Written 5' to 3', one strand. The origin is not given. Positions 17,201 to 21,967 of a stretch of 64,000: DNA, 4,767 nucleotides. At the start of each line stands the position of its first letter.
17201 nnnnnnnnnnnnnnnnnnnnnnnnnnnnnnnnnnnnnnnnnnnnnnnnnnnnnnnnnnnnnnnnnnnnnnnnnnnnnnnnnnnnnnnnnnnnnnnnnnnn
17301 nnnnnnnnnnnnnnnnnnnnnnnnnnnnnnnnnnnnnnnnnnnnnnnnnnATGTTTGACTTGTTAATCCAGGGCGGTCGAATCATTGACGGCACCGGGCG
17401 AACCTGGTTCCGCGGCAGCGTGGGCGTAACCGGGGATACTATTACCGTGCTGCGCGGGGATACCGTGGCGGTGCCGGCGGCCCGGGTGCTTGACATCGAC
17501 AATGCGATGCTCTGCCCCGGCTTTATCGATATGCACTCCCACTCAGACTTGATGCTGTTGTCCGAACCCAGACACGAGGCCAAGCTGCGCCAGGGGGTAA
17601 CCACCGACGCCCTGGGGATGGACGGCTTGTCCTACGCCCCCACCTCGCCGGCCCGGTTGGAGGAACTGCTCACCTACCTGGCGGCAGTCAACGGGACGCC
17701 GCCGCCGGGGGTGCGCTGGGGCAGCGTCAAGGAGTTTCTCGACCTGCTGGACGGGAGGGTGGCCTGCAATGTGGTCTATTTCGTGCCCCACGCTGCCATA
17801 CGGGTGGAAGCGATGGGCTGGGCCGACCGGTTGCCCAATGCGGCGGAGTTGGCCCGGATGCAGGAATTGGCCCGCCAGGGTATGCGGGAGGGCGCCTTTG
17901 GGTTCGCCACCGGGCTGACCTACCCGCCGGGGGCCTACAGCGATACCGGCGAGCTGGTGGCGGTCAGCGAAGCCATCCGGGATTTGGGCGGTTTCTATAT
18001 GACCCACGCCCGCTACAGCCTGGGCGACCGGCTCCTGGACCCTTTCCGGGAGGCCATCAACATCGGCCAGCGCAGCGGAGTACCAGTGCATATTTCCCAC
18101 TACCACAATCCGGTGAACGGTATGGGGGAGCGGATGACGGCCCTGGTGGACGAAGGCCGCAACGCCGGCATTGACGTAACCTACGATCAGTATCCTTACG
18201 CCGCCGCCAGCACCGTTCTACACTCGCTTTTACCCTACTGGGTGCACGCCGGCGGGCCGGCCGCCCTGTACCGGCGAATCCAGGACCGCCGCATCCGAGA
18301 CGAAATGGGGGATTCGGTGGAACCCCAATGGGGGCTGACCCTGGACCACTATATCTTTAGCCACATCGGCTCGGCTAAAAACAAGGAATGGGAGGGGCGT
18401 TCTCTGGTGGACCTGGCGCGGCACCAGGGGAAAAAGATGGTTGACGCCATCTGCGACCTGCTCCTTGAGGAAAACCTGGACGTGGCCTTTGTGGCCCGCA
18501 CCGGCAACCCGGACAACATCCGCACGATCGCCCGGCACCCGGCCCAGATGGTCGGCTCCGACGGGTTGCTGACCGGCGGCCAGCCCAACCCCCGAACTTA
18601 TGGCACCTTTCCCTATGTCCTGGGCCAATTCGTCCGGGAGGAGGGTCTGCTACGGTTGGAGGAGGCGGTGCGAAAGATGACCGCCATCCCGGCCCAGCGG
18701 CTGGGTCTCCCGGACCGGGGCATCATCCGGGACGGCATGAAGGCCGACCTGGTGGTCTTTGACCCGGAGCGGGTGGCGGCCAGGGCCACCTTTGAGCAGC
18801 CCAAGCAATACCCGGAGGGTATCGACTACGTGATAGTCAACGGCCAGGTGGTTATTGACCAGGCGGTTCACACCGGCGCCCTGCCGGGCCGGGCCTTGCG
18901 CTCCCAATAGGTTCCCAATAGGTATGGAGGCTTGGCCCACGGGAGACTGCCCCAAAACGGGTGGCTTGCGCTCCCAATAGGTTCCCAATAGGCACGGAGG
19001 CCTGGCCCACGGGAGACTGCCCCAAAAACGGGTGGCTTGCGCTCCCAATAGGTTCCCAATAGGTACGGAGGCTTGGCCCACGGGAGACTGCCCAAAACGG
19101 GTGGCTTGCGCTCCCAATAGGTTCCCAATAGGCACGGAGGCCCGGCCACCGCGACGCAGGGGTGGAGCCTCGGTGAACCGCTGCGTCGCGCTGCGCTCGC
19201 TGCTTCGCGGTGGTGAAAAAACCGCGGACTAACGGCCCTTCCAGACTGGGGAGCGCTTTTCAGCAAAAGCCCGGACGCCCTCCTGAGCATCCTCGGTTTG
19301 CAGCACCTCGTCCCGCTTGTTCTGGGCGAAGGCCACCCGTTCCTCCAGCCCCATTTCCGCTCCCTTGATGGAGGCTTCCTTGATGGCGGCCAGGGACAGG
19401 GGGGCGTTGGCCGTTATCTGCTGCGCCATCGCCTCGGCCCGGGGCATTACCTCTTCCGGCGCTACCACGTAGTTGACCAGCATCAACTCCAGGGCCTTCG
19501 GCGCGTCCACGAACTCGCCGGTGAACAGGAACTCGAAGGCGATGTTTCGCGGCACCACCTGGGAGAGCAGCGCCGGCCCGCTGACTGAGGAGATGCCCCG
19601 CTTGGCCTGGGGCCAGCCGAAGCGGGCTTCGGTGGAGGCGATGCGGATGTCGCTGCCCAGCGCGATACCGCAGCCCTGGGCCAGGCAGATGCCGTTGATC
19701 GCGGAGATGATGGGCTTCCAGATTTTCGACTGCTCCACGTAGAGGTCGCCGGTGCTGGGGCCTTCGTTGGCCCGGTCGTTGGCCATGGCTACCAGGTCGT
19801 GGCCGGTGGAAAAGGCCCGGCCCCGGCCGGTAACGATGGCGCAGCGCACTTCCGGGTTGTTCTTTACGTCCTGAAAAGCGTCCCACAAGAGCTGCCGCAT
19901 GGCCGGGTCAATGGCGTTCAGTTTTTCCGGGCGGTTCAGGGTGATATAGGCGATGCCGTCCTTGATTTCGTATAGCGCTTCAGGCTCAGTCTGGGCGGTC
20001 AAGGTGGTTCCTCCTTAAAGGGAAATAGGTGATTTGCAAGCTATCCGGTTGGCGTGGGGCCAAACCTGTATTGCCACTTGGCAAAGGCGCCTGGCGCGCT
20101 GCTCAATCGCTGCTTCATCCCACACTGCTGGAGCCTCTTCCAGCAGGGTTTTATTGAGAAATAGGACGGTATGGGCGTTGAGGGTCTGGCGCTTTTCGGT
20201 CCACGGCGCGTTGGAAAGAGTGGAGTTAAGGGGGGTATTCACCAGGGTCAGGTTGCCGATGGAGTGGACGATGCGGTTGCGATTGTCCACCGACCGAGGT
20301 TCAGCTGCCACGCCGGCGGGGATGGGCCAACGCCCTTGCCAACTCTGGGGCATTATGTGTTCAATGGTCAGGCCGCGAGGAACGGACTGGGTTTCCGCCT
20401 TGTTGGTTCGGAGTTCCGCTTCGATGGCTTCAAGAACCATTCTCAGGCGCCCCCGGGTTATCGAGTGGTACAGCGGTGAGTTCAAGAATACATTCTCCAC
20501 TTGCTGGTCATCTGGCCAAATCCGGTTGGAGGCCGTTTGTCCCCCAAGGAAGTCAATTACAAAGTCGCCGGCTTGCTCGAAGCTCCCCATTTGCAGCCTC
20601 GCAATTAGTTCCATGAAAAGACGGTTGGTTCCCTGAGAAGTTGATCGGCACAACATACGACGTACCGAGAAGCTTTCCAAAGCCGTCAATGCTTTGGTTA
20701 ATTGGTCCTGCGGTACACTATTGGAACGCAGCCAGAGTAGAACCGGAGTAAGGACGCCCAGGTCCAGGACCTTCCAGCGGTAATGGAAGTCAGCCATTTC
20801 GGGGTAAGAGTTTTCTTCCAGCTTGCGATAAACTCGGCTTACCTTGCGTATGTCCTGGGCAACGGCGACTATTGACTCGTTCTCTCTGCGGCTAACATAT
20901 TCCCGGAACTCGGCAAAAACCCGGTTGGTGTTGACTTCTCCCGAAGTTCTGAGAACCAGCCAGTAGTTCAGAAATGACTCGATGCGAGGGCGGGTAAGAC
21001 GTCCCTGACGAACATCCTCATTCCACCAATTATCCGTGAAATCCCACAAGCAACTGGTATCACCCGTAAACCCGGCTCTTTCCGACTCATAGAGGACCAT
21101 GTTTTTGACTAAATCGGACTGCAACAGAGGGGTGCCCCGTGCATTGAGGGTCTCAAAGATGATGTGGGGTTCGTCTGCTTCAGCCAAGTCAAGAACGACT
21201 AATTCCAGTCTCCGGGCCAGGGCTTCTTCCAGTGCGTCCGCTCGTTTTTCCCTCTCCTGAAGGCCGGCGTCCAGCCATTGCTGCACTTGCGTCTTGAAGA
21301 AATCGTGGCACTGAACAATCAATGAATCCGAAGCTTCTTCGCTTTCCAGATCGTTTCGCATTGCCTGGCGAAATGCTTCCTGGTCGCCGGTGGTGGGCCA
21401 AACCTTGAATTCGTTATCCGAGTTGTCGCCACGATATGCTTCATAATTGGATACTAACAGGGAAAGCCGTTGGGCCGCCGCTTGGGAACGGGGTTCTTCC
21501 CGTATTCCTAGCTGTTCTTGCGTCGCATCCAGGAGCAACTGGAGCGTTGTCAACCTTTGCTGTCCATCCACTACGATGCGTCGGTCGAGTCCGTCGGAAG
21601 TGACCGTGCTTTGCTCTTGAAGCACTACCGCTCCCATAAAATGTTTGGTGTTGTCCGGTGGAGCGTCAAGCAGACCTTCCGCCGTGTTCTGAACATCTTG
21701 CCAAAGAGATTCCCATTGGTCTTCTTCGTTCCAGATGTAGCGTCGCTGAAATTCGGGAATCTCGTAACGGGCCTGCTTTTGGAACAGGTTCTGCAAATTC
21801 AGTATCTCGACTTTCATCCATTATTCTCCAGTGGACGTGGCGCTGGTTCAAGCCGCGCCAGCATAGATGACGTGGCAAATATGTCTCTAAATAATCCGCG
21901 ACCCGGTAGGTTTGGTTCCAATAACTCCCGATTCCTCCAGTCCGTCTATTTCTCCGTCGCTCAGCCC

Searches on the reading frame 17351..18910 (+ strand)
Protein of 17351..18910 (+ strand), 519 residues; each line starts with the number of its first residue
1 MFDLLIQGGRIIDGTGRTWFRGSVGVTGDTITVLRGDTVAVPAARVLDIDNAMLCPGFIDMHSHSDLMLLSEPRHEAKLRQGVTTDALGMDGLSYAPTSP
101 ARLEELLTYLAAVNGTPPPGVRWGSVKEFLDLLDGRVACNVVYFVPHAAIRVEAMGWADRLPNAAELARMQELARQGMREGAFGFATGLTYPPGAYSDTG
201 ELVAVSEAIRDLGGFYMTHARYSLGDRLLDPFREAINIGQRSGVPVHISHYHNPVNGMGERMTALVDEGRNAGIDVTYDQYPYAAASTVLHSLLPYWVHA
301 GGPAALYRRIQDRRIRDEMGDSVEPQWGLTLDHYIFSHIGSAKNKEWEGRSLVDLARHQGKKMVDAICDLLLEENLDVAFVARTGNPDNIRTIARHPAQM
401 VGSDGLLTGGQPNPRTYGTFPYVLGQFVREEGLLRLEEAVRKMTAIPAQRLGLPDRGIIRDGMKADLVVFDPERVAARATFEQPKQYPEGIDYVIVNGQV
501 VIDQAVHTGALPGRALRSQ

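Call 3: search_protein_families(library=pfam, proteins=[window:17351-18910:+])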
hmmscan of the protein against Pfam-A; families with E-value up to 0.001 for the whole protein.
window:17351-18910:+ (519 aa): 2 families
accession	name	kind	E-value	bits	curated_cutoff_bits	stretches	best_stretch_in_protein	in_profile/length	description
PF07969.17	Amidohydro_3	-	1.9e-29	104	29.7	1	45-502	1-472/472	Amidohydrolase family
PF01979.26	Amidohydro_1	-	3.2e-12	46.8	25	1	399-501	245-345/345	Amidohydrolase family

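Call 4: search_protein_families(library=ncbifam, proteins=[window:17351-18910:+])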
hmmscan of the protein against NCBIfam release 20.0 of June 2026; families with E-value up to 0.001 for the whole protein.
window:17351-18910:+ (519 aa): 53 families (the best 25 are shown)
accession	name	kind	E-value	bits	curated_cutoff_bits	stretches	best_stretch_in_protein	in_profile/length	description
NF006560.0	PRK09061.1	subfamily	7.2e-61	206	340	2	406-518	395-513/517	amidohydrolase family protein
TIGR00857.1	pyrC_multi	subfamily_domain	5.4e-13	48.7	279.05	2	425-476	323-373/412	dihydroorotase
NF006689.0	PRK09237.1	equivalog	6.5e-13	48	371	1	1-85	2-88/383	amidohydrolase/deacetylase family metallohydrolase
NF004839.0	PRK06189.1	equivalog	6.5e-12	44.8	631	2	434-475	353-394/451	allantoinase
NF011990.0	PRK15446.2-6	subfamily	1.3e-11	43.9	233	1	429-505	321-386/390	alpha-D-ribose 1-methylphosphonate 5-triphosphate diphosphatase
TIGR02318.1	phosphono_phnM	equivalog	4e-11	42.4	390.55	1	430-481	316-369/376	phosphonate metabolism protein PhnM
NF011984.0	PRK15446.1-5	equivalog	9.4e-11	41.1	260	1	430-471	319-360/379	alpha-D-ribose 1-methylphosphonate 5-triphosphate diphosphatase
NF006844.0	PRK09357.2-5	equivalog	2.3e-10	40.1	701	1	427-475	337-383/422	dihydroorotase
TIGR03178.1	allantoinase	equivalog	6.9e-10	38.3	357.85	1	3-64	1-59/441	allantoinase AllB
NF006688.0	PRK09236.1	equivalog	2e-09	36.8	535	1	430-504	344-428/444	dihydroorotase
TIGR02033.1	D-hydantoinase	equivalog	2.5e-09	36.6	393.25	1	4-68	1-63/454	dihydropyrimidinase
NF006845.0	PRK09357.2-6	equivalog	6.7e-09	34.9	728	1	4-78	3-72/428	dihydroorotase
NF058539.1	ergo_uti2_ErtD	equivalog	1.1e-08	34.4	650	1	2-65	2-62/449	hydantoin-5-propionate amidohydrolase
NF011985.0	PRK15446.2-1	equivalog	2.3e-08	33.3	656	1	429-478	314-362/397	alpha-D-ribose 1-methylphosphonate 5-triphosphate diphosphatase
NF002668.0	PRK02382.1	equivalog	3e-08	32.8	452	1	431-475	331-375/436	dihydroorotase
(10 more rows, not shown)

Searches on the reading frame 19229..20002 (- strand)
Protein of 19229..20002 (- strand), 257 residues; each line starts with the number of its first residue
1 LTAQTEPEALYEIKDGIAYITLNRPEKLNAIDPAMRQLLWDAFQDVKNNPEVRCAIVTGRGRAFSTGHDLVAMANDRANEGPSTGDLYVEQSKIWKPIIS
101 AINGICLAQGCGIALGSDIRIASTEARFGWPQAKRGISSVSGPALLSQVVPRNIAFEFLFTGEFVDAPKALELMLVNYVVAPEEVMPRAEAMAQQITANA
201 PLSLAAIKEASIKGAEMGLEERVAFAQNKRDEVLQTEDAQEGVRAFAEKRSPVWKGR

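Call 3: search_protein_families(library=pfam, proteins=[window:19229-20002:-])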
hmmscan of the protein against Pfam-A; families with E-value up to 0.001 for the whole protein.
window:19229-20002:- (257 aa): 2 families
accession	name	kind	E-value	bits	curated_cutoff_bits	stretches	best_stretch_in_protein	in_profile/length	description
PF00378.25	ECH_1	-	2.6e-51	174.8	27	1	12-256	1-250/251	Enoyl-CoA hydratase/isomerase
PF16113.10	ECH_2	-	8.9e-29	101.5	27.2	1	18-184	2-176/335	Enoyl-CoA hydratase/isomerase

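Call 4: search_protein_families(library=ncbifam, proteins=[window:19229-20002:-])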
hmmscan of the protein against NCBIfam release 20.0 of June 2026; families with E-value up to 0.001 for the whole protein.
window:19229-20002:- (257 aa): 69 families (the best 25 are shown)
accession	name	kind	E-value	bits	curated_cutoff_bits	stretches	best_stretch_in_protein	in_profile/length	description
NF051848.1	EnCoAHydtEchA19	equivalog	7e-65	219.1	400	1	12-257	5-258/258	enoyl-CoA hydratase EchA19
NF006100.0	PRK08252.1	subfamily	1.3e-58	198.6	282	1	7-257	3-254/254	crotonase/enoyl-CoA hydratase family protein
NF005864.0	PRK07799.1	equivalog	3.4e-53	180.5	316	1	3-256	4-265/266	crotonase/enoyl-CoA hydratase family protein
NF042430.2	EnCoAhydt_DpgD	equivalog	2.4e-51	174.7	400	1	11-257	1-258/258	enoyl-CoA-hydratase DpgD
NF006109.0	PRK08260.1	subfamily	2e-50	171.7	320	2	93-256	111-277/296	enoyl-CoA hydratase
NF005126.0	PRK06563.1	subfamily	3.4e-50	170.8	261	1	5-257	5-263/263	crotonase/enoyl-CoA hydratase family protein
NF006008.0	PRK08139.1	equivalog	8.1e-49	166.5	313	1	4-256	8-265/266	enoyl-CoA hydratase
NF004475.0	PRK05809.1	subfamily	1.6e-48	165.5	394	1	10-256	7-259/260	short-chain-enoyl-CoA hydratase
NF006007.0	PRK08138.1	subfamily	5.6e-48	163.6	355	1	12-257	13-261/261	enoyl-CoA hydratase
NF002936.2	PRK03580.1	equivalog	1.5e-46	158.9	500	1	16-257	12-261/261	crotonobetainyl-CoA hydratase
NF004857.0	PRK06210.1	equivalog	2.1e-46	158.5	341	1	6-255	7-273/275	enoyl-CoA hydratase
NF004781.0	PRK06127.1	subfamily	2e-45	155.6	291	1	6-257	10-269/269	enoyl-CoA hydratase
NF004634.0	PRK05980.1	equivalog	6.9e-45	153.5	375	1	10-255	6-261/263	crotonase/enoyl-CoA hydratase family protein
NF004840.0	PRK06190.1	equivalog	1.5e-44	152.5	253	1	8-242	5-243/260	enoyl-CoA hydratase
NF005073.0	PRK06495.1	subfamily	1.6e-44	152.1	296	1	11-257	8-257/257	enoyl-CoA hydratase/isomerase family protein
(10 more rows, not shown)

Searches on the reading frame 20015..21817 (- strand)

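Call 33: search_protein_families(library=pfam, proteins=[window:20015-21817:-], max_evalue=0.00001)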
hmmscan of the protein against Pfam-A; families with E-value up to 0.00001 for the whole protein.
window:20015-21817:- (600 aa): 2 families
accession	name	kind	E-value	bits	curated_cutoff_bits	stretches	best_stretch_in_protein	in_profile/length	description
PF03235.19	GmrSD_N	-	1.9e-36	126.5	33.2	1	8-241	1-198/199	GmrSD restriction endonuclease, N-terminal domain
PF07510.16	GmrSD_C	-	1e-26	93.9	23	1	434-580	1-137/138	GmrSD restriction endonucleases, C-terminal domain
